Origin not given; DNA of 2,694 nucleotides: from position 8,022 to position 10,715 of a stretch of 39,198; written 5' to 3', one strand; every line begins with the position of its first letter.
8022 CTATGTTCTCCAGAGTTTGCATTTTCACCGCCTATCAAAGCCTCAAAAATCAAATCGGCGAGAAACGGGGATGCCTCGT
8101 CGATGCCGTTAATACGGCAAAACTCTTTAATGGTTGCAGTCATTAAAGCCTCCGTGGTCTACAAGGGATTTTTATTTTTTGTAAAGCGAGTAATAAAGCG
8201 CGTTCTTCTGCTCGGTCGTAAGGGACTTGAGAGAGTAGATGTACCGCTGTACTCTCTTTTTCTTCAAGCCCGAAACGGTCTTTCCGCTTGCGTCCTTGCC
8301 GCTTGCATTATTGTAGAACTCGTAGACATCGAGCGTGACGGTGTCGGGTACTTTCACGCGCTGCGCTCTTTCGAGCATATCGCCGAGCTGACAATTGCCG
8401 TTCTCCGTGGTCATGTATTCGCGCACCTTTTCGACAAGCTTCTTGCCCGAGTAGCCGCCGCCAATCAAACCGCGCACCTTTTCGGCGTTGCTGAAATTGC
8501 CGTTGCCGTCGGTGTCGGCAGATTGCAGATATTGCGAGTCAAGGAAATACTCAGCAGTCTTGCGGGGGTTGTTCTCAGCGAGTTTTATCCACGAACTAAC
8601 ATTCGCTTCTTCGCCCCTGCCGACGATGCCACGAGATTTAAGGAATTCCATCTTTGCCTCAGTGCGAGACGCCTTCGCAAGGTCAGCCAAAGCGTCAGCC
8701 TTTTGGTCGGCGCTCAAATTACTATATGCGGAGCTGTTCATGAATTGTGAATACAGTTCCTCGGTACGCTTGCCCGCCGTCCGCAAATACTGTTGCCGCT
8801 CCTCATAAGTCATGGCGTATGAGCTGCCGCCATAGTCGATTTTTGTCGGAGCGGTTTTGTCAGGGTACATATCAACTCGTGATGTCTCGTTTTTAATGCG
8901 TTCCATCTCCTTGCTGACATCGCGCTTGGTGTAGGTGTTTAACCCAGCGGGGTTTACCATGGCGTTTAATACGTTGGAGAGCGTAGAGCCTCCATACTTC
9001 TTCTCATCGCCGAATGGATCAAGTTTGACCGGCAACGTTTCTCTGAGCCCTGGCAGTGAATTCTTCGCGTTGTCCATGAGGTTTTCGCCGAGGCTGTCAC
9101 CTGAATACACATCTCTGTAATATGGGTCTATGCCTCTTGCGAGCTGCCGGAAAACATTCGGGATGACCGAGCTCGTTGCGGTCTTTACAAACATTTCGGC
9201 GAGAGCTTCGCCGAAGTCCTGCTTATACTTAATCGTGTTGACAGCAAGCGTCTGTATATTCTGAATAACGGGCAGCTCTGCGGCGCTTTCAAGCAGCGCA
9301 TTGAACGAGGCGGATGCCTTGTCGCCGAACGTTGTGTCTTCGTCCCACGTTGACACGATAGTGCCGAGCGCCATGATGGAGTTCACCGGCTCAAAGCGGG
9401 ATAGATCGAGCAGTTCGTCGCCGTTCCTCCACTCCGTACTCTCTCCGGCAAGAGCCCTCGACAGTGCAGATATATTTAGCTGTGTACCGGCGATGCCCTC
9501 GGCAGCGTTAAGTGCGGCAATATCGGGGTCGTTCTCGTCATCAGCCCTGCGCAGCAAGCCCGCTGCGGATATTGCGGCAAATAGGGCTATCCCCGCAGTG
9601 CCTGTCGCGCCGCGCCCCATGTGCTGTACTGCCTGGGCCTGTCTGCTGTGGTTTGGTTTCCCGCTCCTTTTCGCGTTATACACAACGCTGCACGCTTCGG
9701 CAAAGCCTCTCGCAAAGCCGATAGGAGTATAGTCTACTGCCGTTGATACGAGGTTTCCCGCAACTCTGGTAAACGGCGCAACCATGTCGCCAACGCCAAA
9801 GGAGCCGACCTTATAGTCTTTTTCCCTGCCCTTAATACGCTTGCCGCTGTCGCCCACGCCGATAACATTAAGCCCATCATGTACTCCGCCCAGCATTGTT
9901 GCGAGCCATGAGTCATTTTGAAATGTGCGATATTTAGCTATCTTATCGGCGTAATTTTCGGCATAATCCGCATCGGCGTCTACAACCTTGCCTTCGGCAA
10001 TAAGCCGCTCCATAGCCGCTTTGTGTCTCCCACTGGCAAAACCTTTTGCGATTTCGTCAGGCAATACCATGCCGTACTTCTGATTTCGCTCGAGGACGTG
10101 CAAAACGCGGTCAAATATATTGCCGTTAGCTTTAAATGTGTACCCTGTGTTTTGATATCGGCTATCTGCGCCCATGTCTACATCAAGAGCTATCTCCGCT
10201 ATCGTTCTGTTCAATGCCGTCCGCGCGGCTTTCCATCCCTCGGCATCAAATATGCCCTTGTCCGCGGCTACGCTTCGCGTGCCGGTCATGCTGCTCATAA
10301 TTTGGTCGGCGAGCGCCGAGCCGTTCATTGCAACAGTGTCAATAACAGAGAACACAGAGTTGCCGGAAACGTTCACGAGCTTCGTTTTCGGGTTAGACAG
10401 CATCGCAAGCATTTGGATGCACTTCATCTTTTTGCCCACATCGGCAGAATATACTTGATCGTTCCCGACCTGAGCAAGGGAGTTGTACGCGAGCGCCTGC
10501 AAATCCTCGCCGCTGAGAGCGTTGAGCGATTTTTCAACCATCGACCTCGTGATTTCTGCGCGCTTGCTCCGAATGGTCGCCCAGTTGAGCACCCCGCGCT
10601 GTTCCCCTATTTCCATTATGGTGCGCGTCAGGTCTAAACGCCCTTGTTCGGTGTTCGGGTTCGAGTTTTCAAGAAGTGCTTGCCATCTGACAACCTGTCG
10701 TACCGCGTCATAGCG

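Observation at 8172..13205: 1677-aa virion protein placed after the lysis cassette: polyvalent / ejected-protein candidate rather than a tape measure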

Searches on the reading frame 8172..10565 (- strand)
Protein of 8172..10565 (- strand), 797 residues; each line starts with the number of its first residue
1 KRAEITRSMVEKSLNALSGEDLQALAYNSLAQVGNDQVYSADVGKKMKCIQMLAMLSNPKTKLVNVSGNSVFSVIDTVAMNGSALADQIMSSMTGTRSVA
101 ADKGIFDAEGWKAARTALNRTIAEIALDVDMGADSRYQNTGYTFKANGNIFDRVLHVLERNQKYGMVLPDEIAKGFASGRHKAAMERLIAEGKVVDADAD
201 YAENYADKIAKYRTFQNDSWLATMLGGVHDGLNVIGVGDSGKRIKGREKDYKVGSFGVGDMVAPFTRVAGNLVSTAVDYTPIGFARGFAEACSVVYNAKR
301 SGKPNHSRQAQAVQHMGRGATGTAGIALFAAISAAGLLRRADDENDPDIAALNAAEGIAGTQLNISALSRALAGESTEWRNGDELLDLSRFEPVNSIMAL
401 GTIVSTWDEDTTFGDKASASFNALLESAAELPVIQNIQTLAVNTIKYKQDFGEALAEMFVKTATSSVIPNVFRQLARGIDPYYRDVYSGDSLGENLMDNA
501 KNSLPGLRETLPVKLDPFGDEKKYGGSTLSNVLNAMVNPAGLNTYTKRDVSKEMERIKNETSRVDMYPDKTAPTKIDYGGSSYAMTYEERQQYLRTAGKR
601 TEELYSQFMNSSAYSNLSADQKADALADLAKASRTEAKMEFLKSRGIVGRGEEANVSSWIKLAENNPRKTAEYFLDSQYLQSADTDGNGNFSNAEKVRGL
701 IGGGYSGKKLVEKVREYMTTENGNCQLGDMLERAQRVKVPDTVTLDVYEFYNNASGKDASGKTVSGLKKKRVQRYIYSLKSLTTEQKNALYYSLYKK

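Call 33: find_homologous_proteins(query=window:8172-10565:-, max_evalue=0.001)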
Query window:8172-10565:- (797 aa): 36 proteins with E <= 0.001 among 8000 candidates.
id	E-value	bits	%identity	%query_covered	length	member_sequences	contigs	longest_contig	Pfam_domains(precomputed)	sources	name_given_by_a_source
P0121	0.0e+0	1580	90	100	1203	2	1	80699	-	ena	-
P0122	7.6e-150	519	45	79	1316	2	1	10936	PF18798.7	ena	-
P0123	1.7e-146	508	40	89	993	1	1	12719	-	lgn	-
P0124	7.8e-143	496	39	98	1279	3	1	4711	-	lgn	-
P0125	2.5e-139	484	39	92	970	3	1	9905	-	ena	-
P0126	3.9e-139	484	39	92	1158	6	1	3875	-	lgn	-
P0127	5.4e-139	483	39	92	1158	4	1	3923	-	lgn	-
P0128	2.2e-137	478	39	88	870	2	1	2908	-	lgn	-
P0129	2.3e-137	478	39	89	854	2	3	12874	-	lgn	-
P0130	5.3e-136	473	42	78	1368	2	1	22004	PF18819.7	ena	-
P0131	5.4e-136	473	40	81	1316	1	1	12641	-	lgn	-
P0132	5.1e-135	470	41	85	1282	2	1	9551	-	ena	-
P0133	2.3e-134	468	41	81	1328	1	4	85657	-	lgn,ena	-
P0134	4.7e-131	457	40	79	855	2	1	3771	-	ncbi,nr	ncbi:MAG: hypothetical protein IJU66_02475, partial [Oscillospiraceae bacterium]|nr:hypothetical pro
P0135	1.6e-124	435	38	83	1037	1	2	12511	-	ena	-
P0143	1.8e-83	300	31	83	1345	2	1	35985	-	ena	-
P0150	4.9e-28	116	24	76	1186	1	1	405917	-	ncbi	-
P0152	5.4e-22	96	25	79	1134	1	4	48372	-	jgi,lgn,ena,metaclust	metaclust:\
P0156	1.4e-8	52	22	78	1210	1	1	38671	-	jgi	-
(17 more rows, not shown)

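Call 51: search_protein_representatives(protein=window:8172-10565:-)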
Query: 797 residues. Proteins with E-value up to 0.001 (for the whole library): 4074; up to 1e-10: 2537; up to 1e-30: 662. The best 150 are listed.
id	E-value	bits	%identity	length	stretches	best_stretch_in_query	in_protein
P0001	0.0e+00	1697.9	97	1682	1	1-797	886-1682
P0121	0.0e+00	1579.6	90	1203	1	1-797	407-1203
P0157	2.4e-175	601.6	43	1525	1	2-777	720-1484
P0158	2.3e-156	538.9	43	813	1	1-665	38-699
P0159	6.7e-153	527.4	42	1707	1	5-705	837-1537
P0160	6.9e-153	527.4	42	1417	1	1-789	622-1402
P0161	9.9e-152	523.5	44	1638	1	4-648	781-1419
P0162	3.3e-148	511.9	43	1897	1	5-647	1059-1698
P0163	1.3e-147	509.9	44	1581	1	6-642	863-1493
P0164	6.7e-147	507.6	41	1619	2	7-678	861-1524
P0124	2.5e-143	495.8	41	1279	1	13-793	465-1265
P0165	2.6e-141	489.1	44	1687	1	6-636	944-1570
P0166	8.2e-141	487.4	43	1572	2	9-621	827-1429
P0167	7.6e-140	484.3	41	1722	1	2-699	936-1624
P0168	7.7e-140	484.2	42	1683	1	9-683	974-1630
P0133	7.2e-135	467.8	42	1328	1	2-696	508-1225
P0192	4.0e-111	389.3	38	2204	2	2-648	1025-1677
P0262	7.0e-89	315.8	33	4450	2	307-796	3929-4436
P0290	7.0e-85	302.5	34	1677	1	8-716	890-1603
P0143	5.6e-84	299.6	33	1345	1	41-711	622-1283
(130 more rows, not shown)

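Call 53: predict_structure(alignment_id=A1)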
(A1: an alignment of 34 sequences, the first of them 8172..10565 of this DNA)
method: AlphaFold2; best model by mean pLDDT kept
length: 797 residues; sequences in the alignment: 34
mean_pLDDT: 83.1   pTM: 0.71
mean pLDDT of the five models: 83.1, 80.6, 80.5, 77.0, 74.6
residues with pLDDT >= 90: 166; 70-90: 559; 50-70: 69; < 50: 3
segments of 3 or more residues with pLDDT < 50: none
pLDDT, mean of each block of 10 residues (from residue 1): 60 77 78 65 83 84 85 88 89 88 80 86 79 59 78 83 84 88 89 83 89 87 85 84 73 84 82 88 87 89 86 91 88 87 74 86 91 91 86 84 79 70 70 73 67 72 73 87 85 83 89 91 83 82 89 92 89 88 90 92 89 84 89 88 83 61 70 80 79 86 87 88 87 93 92 79 81 93 93 80
secondary structure, 60 per line:
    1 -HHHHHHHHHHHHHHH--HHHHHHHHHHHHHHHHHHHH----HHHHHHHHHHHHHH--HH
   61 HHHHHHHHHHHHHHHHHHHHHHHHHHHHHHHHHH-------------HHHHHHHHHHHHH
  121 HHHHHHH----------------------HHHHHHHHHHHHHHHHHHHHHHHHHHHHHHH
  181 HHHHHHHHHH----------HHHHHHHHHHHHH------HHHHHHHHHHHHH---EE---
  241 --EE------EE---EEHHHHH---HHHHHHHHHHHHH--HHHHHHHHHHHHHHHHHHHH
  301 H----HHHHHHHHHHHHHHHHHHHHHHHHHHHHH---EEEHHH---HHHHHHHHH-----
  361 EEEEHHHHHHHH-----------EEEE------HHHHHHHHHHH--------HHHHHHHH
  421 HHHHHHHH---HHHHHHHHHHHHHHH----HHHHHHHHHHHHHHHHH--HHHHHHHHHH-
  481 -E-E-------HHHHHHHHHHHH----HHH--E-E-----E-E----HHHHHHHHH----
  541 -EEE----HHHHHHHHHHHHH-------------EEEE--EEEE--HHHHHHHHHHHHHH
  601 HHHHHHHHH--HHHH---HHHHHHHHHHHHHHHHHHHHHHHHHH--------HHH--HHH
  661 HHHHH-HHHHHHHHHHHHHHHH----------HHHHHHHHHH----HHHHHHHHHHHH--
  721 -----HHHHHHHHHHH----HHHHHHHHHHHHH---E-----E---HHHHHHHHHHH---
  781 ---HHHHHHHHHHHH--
elements in order (helices of 4 or more, strands of 3 or more residues): H2-16 H19-38 H43-56 H59-94 H108-127 H150-190 H201-213 H220-232 H258-262 H266-278 H281-301 H306-334 E338-340 H347-355 E361-364 H365-372 E384-387 H394-404 H413-428 H432-446 H451-467 H470-479 H492-503 H528-536 E542-544 H549-561 E575-578 E581-584 H587-609 H612-615 H619-644 H658-665 H667-682 H693-702 H707-718 H726-736 H741-753 H767-777 H784-795

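Call 55: search_protein_families(library=pfam, alignment_id=A3, max_evalue=0.001)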
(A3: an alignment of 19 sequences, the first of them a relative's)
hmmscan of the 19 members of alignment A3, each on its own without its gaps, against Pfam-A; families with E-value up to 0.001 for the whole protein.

A. member 1, P0262 (4450 aa): 1 family
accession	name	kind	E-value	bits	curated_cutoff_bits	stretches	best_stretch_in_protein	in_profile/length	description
PF18838.6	LPD23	-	2.3e-07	31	27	1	2639-2679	17-57/58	Large polyvalent protein associated domain 23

B. families by the number of members that match (of 19 scanned): 8 families
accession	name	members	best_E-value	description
PF18798.6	LPD3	4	1.4e-22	Large polyvalent protein-associated domain 3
PF06414.18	Zeta_toxin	3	3.7e-17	Zeta toxin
PF18819.6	MuF_C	2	4.2e-16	Phage MuF-C-terminal domain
PF13671.12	AAA_33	2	1.8e-06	AAA domain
PF18763.7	ddrB-ParB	1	1.8e-36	ddrB-like ParB superfamily domain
PF18812.6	PBECR3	1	3e-19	phage-Barnase-EndoU-ColicinE5/D-RelE like nuclease3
PF18760.7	ART-PolyVal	1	1.9e-08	ADP-Ribosyltransferase in polyvalent proteins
PF18838.6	LPD23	1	2.3e-07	Large polyvalent protein associated domain 23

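Call 56: fold_search(model_id=the predicted structure, library=pdb)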
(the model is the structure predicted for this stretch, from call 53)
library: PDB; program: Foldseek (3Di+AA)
matches with E <= 10: 191; with E <= 0.001: 0
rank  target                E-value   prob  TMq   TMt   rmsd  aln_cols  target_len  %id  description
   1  9kbe                  6.6e-02  0.09  0.09  0.09  32.5       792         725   11  Crystal structure of mycolic acid transporter MmpL3 from Mycobacterium smegmatis complexed with indolcarboxamide (released 2025-11-05)
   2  8xq9_A                1.1e-01  0.12  0.10  0.11  31.0       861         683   10  Structure of the sea urchin spSLC9C1 in state-2 w/ cAMP dimer (released 2024-07-17)
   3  4u4t                  1.6e-01  0.12  0.09  0.14  22.5       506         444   10  Structure of a nitrate/nitrite antiporter NarK in nitrate-bound inward-open state (released 2015-07-15)
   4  8xq6                  2.4e-01  0.06  0.08  0.07  33.1       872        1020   10  Structure of the sea urchin spSLC9C1 in state-3 w/o cAMP protomer (released 2025-01-15)
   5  8pd5                  4.2e-01  0.06  0.10  0.08  36.1       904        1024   11  Ligand-free SpSLC9C1 in lipid nanodiscs, protomer state 3 (released 2023-11-08)
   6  8y6h_A                4.4e-01  0.06  0.08  0.10  40.5       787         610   10  P-glycoprotein in complex with UIC2 Fab and triple elacridar molecules in LMNG detergent (released 2024-04-17)
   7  9nu5_A                6.9e-01  0.05  0.08  0.12  25.9       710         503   10  Structure of MurJ in complex with single gene lysis protein from phage PP7 (released 2026-02-11)
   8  8pd8_A                6.9e-01  0.03  0.08  0.06  35.8       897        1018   10  cAMP-bound SpSLC9C1 in lipid nanodiscs, dimer (released 2023-11-08)
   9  5w0v_A                9.3e-01  0.04  0.10  0.08  33.1       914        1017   10  Crystal structure of full-length Kluyveromyces lactis Kap123 with histone H4 1-34 (released 2017-11-01)
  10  8pd2                  1.0e+00  0.03  0.08  0.07  33.8       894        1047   10  Ligand-free SpSLC9C1 in lipid nanodiscs, protomer state 1 (released 2023-11-08)
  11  8b24_A                1.1e+00  0.04  0.10  0.11  36.8       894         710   10  Time-resolved structure of K+-dependent Na+-PPase from Thermotoga maritima 3600-seconds post reaction initiation with  (released 2024-01-17)
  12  6yu6_B                1.1e+00  0.07  0.10  0.14  23.2       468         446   15  Crystal structure of MhsT in complex with L-leucine (released 2020-07-15)
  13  4jr9_A                1.2e+00  0.06  0.09  0.14  24.1       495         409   10  Crystal structure of nitrate/nitrite exchanger NarK (released 2013-05-15)
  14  8ex4                  1.2e+00  0.04  0.08  0.12  23.2       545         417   12  Human S1P transporter Spns2 in an inward-facing open conformation (state 1) (released 2023-05-31)
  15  9g8k_B                1.2e+00  0.03  0.09  0.09  36.2       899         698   12  Structure of K+-dependent Na+-PPase from Thermotoga maritima in complex with Ca2+ and Etidronate (released 2025-06-04)
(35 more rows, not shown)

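Call 59: fold_search(model_id=the predicted structure, library=viral)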
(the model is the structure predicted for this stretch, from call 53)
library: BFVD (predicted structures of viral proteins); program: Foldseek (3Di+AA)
matches with E <= 10: 253; with E <= 0.001: 51
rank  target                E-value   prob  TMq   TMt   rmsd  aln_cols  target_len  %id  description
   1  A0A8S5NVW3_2          5.9e-30  1.00  0.67  0.48   8.5       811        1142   20  Phage MuF C-terminal domain-containing protein [Myoviridae sp. cthRr4]
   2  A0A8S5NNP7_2          2.0e-24  1.00  0.61  0.44  11.3       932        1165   15  EF-hand domain-containing protein [Myoviridae sp. ctagO6]
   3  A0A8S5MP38            6.6e-24  1.00  0.62  0.39  11.1       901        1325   18  EF-hand domain-containing protein [Podoviridae sp. ctoqT5]
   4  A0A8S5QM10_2          3.1e-23  1.00  0.63  0.51   7.0       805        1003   18  Uncharacterized protein [Ackermannviridae sp. ctQad106]
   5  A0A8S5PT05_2          1.1e-21  1.00  0.61  0.53   9.1       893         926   16  Uncharacterized protein [Myoviridae sp. ctzS633]
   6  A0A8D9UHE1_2          5.4e-21  1.00  0.61  0.42   6.1       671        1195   20  PolyVal ADP-ribosyltransferase [Myoviridae sp. ctjz83]
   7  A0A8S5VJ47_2          5.9e-21  1.00  0.67  0.54   7.4       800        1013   17  Uncharacterized protein [Ackermannviridae sp.]
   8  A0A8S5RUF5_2          8.6e-21  1.00  0.55  0.35  13.5       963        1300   15  Uncharacterized protein [Ackermannviridae sp.]
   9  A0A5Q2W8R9            1.4e-19  1.00  0.59  0.47   7.7       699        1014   18  (no name in the UniProt tables at hand)
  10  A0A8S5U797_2          3.6e-19  1.00  0.59  0.44   5.9       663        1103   18  Large polyvalent protein-associated domain 3 (Fragment) [Podoviridae sp. ctngc57]
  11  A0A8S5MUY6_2          1.2e-18  1.00  0.53  0.46  19.8       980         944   15  Nuclease [Myoviridae sp. ctxZR60]
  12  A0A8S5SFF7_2          3.1e-18  1.00  0.62  0.46   8.6       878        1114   15  Nuclease [Myoviridae sp. ctuev19]
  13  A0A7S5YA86            7.2e-15  1.00  0.45  0.31  10.4       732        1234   17  Internal virion protein [Pelagibacter phage Eyrgjafa EXVC018P]
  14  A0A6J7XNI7            6.4e-14  1.00  0.53  0.43  11.4       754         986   14  Large polyvalent protein associated domain-containing protein [uncultured Caudovirales phage]
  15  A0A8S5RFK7            1.3e-13  1.00  0.35  0.36  16.1       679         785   18  EF-hand domain-containing protein [virus sp. ctyMK1]
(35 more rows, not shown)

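Call 60: search_dna_similar(query=window:8630-10565:-, collection=phages, mode=protein, max_rows=40, max_evalue=10)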
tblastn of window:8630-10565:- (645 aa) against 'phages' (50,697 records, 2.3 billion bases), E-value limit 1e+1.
Records with a match: 2; places in all: 2; records where one place covers at least 80% of the query: 0.
Best place of each record, by identity: <60% 2.
By first word of the organism name: Caudoviricetes 2.
By host as written in the record: - 2.
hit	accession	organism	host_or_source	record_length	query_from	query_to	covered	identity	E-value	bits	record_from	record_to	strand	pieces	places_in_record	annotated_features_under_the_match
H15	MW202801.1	Caudoviricetes sp.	Manatee Spring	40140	261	603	53%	21.3%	2e-6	57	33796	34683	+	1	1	hypothetical protein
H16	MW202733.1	Caudoviricetes sp.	Manatee Spring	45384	380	527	23%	27.2%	9e-1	39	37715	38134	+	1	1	hypothetical protein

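Call 80: find_encoding_contigs(protein=P0150, flank=10000, max_places=1)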
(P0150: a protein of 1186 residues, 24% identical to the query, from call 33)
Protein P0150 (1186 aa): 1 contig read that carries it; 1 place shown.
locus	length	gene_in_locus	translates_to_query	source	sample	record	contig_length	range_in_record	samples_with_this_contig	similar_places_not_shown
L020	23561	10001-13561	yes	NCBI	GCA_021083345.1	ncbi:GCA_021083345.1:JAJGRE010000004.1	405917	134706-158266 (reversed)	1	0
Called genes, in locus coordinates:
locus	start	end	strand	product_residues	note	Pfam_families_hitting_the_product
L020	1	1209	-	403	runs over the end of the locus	PF04389:Peptidase_M28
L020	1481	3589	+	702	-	PF00324:AA_permease, PF13520:AA_permease_2, PF21555:CCC_C_1st_pro, PF21554:CCC_C_2nd_pro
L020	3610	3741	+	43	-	-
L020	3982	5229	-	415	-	PF14659:Phage_int_SAM_3, PF22022:Phage_int_M (faint), PF13102:Phage_int_SAM_5, PF00589:Phage_integrase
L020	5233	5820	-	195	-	PF13560:HTH_31, PF01381:HTH_3, PF12844:HTH_19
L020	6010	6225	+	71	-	PF12844:HTH_19 (weak), PF01381:HTH_3, PF13443:HTH_26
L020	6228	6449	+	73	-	-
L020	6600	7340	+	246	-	-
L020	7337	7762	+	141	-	-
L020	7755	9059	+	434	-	PF00772:DnaB, PF03796:DnaB_C, PF13481:AAA_25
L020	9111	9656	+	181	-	PF03592:Terminase_2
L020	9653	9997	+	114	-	-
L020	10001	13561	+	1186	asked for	-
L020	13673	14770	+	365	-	PF00226:DnaJ, PF06271:RDD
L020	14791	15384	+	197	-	PF10544:T5orf172, PF13455:MUG113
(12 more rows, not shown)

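Call 81: find_encoding_contigs(protein=P0152, flank=10000, max_places=1)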
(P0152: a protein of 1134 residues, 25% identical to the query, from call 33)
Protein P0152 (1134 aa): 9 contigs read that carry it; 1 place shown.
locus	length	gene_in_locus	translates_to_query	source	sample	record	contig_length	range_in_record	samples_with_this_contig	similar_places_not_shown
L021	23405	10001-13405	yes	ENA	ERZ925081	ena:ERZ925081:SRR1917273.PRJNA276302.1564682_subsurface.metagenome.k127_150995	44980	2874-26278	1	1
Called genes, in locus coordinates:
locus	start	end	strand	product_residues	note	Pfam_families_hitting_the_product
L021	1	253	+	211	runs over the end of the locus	PF13489:Methyltransf_23, PF13847:Methyltransf_31, PF08241:Methyltransf_11, PF08242:Methyltransf_12, PF13649:Methyltransf_25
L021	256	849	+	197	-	PF13489:Methyltransf_23, PF01728:FtsJ (weak), PF13847:Methyltransf_31, PF08241:Methyltransf_11, PF08242:Methyltransf_12, PF13649:Methyltransf_25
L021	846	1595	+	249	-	PF03452:Anp1 (faint), PF13704:Glyco_tranf_2_4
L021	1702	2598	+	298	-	-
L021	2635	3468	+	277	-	PF25209:Phage_capsid_4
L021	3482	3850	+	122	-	-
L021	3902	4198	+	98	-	-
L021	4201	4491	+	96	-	-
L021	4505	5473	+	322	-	-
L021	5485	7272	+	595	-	-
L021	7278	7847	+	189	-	-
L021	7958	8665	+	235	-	PF07833:Cu_amine_oxidN1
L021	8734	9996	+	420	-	-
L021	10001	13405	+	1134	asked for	-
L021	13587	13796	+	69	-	PF10779:XhlA (weak)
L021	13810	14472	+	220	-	PF01520:Amidase_3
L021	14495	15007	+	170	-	PF16473:Rv2179c-like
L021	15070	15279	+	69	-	-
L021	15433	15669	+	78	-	-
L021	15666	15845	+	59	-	-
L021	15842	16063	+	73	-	-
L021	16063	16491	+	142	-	-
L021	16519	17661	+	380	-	PF01385:OrfB_IS605, PF07282:Cas12f1-like_TNB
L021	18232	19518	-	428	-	PF14659:Phage_int_SAM_3, PF00589:Phage_integrase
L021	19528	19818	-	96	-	-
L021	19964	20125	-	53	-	-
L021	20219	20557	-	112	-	PF12844:HTH_19, PF13560:HTH_31, PF01381:HTH_3, PF13443:HTH_26 (weak)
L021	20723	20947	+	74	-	PF12844:HTH_19, PF13560:HTH_31, PF01381:HTH_3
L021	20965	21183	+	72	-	PF12728:HTH_17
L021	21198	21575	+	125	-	-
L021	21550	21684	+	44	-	-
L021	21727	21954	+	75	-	-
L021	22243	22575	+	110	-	PF27050:Phage_P22_Y8K6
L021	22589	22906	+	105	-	-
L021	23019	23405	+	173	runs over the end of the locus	-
